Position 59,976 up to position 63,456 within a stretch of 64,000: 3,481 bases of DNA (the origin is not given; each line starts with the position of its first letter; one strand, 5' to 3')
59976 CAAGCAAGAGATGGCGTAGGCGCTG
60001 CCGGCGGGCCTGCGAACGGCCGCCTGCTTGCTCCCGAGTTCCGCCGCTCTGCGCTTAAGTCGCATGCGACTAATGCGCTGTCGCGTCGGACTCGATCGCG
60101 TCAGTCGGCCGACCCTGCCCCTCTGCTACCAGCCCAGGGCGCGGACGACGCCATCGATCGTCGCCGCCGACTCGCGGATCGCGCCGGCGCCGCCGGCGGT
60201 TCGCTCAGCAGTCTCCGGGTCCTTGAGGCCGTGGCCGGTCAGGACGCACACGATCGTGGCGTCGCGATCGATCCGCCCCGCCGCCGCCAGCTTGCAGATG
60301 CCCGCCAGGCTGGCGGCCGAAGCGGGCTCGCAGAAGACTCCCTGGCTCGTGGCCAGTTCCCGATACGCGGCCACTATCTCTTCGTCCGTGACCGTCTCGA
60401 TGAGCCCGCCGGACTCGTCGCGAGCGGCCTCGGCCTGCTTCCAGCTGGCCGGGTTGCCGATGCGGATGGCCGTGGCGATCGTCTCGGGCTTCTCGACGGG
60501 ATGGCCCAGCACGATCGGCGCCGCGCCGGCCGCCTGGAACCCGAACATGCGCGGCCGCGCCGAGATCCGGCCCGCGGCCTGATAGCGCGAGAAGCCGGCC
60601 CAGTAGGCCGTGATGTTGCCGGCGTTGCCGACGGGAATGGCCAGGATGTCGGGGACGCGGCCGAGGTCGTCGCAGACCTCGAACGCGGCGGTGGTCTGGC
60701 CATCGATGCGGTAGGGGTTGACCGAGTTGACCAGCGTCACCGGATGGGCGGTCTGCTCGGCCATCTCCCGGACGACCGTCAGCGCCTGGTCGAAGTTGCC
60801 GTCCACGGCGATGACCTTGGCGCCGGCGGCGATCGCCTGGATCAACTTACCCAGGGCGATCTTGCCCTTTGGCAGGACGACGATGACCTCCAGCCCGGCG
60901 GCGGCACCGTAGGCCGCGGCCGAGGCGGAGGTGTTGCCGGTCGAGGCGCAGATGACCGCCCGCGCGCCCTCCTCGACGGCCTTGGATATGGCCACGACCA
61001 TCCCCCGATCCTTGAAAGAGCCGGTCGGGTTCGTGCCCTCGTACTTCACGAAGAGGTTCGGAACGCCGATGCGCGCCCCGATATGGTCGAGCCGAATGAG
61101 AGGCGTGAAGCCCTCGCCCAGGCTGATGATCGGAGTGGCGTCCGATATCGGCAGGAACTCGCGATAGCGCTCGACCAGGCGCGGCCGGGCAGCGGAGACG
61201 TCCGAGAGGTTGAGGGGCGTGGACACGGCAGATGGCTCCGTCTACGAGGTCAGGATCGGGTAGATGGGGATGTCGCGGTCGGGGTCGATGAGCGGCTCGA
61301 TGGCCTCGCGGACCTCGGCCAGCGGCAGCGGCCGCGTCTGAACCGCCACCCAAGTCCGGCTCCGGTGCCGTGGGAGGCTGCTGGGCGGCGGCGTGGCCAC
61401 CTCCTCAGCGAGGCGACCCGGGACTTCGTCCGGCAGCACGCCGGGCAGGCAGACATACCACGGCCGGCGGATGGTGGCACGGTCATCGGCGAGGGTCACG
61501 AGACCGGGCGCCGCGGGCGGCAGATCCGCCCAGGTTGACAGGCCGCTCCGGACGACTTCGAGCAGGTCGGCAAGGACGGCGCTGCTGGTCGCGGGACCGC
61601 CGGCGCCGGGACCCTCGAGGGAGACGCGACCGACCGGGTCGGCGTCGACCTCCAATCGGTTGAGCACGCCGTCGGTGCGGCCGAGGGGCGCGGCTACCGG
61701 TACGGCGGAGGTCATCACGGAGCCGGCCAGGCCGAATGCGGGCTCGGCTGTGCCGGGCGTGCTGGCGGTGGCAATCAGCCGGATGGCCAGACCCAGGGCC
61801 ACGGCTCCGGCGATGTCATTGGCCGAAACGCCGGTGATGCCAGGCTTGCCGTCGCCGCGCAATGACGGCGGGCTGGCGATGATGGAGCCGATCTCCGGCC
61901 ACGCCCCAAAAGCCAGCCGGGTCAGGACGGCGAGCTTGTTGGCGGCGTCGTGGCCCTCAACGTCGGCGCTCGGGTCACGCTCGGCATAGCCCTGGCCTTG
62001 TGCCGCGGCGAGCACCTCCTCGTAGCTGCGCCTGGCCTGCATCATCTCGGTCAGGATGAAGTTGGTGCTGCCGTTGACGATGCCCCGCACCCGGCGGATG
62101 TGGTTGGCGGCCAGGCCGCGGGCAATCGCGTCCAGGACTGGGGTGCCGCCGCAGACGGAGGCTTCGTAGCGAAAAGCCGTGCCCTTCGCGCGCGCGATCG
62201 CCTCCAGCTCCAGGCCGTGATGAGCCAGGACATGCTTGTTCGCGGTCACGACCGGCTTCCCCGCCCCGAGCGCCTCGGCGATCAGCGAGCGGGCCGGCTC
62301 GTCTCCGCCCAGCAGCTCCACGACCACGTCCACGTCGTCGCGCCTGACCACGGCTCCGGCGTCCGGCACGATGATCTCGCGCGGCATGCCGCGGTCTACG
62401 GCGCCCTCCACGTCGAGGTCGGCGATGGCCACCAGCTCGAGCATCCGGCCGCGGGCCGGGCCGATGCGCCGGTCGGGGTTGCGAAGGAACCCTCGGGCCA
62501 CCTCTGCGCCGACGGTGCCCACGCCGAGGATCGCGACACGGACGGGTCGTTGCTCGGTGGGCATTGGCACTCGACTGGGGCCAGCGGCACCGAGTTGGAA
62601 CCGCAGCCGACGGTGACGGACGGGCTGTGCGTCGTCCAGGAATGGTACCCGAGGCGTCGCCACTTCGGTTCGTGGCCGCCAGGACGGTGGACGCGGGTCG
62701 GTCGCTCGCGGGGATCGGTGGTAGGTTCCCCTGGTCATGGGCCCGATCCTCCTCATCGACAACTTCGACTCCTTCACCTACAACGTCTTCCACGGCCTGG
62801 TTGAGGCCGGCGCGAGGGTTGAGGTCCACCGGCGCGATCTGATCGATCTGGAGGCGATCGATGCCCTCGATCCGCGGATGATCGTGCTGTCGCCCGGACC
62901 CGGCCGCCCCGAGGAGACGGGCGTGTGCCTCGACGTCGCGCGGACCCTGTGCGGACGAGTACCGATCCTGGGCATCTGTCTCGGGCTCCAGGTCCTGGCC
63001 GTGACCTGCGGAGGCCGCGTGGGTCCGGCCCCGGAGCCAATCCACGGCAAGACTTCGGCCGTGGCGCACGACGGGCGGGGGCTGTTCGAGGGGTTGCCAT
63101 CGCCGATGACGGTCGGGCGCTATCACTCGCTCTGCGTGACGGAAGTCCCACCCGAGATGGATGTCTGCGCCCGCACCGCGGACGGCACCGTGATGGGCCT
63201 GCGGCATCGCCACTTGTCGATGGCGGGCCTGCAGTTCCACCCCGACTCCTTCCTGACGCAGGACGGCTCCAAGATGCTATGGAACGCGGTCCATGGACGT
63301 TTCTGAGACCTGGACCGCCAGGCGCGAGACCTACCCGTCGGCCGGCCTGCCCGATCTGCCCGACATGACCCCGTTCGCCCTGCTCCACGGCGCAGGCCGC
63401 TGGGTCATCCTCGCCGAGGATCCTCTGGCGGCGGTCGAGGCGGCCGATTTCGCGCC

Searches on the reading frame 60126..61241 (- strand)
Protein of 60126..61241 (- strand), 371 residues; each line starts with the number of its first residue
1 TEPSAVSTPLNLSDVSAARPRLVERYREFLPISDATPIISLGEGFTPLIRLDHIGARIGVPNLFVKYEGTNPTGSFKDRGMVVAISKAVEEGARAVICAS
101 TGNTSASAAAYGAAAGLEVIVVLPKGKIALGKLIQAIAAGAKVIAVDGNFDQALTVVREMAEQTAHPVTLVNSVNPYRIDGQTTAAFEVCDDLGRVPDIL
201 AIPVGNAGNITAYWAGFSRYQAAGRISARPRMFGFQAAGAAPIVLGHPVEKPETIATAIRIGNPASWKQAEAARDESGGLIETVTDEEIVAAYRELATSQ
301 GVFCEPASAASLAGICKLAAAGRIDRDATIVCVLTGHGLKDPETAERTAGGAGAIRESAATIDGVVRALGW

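Call 38: search_protein_families(library=pfam, proteins=[window:60126-61241:-], max_evalue=0.001)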
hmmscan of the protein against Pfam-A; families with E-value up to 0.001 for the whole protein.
window:60126-61241:- (371 aa): 1 family
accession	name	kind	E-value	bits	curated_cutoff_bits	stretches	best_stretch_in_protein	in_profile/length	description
PF00291.31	PALP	-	9.6e-77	258.6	35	1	39-336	1-295/295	Pyridoxal-phosphate dependent enzyme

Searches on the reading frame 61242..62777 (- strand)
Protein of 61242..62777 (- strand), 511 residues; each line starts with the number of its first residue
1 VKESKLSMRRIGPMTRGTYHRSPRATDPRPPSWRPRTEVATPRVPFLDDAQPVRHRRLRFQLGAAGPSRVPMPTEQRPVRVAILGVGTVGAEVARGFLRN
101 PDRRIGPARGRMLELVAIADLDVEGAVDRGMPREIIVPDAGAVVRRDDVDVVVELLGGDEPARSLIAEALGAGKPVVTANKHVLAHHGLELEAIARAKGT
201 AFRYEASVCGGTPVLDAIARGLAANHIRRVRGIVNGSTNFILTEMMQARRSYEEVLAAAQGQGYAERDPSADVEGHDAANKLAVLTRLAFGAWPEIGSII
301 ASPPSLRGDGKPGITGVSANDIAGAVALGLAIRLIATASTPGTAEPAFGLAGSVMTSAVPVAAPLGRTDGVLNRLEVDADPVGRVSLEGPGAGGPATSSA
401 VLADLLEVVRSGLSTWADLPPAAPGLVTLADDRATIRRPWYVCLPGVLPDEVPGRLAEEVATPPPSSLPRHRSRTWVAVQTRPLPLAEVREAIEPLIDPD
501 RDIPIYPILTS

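Call 38: search_protein_families(library=pfam, proteins=[window:61242-62777:-], max_evalue=0.001)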
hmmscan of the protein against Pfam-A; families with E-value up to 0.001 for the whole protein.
window:61242-62777:- (511 aa): 2 families
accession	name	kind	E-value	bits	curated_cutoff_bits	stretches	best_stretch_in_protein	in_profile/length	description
PF00742.24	Homoserine_dh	-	1.7e-45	155.4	22.9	1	213-406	1-173/173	Homoserine dehydrogenase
PF03447.22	NAD_binding_3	-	1.3e-17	65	24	1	85-205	1-116/116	Homoserine dehydrogenase, NAD binding domain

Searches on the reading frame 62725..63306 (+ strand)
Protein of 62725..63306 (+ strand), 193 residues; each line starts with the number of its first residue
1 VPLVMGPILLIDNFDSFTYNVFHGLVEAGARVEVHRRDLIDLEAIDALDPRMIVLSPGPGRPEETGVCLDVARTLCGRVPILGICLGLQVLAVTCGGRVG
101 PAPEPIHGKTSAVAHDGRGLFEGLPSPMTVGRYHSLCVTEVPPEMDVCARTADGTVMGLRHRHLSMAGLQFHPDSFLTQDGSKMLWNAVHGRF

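Call 38: search_protein_families(library=pfam, proteins=[window:62725-63306:+], max_evalue=0.001)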
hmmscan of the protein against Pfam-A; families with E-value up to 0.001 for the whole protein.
window:62725-63306:+ (193 aa): 2 families
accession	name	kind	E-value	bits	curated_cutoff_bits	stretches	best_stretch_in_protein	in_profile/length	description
PF00117.34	GATase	-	5.1e-50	170.2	22.8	1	9-188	1-186/190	Glutamine amidotransferase class-I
PF07722.19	Peptidase_C26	-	5.8e-13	49.5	20.5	1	75-173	102-218/219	Peptidase C26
